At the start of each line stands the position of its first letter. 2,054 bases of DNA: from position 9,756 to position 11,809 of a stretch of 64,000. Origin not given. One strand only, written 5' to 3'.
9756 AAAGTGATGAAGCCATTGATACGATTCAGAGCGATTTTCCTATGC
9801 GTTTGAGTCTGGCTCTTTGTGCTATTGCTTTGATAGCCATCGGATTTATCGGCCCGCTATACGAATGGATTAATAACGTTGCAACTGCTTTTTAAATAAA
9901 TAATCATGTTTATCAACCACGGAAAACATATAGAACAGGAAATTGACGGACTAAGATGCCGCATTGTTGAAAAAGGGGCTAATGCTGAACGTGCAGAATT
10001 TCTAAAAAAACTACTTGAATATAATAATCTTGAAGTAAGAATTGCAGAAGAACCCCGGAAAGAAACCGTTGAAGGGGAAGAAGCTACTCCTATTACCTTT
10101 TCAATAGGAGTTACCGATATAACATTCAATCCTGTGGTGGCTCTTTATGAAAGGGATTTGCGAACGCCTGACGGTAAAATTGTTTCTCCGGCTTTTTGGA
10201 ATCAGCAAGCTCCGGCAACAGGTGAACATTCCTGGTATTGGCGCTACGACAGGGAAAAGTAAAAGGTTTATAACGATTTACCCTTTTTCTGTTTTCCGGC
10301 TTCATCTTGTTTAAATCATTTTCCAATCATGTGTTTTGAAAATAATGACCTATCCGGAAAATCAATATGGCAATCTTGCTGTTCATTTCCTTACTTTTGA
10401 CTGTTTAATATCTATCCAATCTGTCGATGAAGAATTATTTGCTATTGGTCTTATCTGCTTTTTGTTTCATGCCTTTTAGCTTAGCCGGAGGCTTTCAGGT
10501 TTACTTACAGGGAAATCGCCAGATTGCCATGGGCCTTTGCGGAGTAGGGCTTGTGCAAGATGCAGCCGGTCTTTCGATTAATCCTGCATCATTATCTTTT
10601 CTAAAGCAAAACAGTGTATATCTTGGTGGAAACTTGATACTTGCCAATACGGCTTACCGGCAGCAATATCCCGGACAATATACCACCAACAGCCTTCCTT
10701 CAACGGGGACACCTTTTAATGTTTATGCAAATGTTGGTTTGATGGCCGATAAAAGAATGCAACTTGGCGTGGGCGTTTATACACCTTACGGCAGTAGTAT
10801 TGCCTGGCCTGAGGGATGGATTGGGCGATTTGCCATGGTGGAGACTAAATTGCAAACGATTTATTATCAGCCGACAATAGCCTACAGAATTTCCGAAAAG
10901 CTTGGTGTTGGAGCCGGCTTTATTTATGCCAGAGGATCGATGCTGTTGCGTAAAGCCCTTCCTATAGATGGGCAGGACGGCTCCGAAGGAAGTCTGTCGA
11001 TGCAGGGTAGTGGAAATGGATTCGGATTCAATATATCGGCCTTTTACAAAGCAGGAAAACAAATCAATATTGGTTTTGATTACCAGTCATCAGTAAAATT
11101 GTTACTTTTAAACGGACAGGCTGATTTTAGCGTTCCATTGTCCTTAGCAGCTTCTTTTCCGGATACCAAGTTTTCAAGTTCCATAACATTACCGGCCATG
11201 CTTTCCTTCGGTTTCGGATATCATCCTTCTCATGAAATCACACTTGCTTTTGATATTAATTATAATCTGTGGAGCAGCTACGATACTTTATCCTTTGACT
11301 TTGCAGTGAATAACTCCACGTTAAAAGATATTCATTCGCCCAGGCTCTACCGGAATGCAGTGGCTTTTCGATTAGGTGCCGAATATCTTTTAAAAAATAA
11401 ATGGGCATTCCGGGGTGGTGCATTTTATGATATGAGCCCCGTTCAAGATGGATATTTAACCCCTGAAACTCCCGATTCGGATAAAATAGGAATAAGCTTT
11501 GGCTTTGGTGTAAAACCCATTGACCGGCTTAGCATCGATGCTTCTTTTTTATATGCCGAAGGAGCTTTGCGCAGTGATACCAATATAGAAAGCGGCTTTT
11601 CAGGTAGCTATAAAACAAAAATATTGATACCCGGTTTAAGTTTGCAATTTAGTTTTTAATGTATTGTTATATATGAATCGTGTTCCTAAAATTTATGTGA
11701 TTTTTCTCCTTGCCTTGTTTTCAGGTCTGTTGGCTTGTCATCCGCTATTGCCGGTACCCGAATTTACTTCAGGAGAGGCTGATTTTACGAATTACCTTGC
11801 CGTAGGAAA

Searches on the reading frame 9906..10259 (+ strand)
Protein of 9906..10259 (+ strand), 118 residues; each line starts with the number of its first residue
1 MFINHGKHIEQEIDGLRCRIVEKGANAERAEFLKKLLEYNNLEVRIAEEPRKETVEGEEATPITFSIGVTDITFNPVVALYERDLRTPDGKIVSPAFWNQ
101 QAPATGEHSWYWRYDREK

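Call 54: search_protein_families(library=pfam, proteins=[window:9906-10259:+], max_evalue=0.01)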
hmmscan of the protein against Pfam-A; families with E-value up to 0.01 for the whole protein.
window:9906-10259:+ (118 aa): 0 families

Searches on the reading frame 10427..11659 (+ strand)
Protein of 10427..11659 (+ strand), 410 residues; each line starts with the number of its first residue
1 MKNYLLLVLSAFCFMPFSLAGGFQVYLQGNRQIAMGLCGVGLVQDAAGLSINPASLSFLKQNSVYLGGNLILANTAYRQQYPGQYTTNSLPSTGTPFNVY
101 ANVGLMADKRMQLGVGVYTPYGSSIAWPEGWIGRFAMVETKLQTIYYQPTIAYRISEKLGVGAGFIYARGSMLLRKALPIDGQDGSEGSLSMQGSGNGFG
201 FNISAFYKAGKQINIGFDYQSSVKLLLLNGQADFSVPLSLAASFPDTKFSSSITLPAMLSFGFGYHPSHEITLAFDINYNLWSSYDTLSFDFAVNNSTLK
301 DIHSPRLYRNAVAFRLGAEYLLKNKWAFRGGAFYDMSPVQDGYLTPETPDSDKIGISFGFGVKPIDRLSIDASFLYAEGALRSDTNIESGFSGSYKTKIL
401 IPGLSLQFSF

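Call 54: search_protein_families(library=pfam, proteins=[window:10427-11659:+], max_evalue=0.01)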
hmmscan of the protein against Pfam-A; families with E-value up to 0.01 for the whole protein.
window:10427-11659:+ (410 aa): 1 family
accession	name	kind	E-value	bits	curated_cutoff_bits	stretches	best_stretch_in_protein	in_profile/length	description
PF03349.22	Toluene_X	-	4e-55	187.4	29.7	1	17-410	7-421/421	Outer membrane protein transport protein (OMPP1/FadL/TodX)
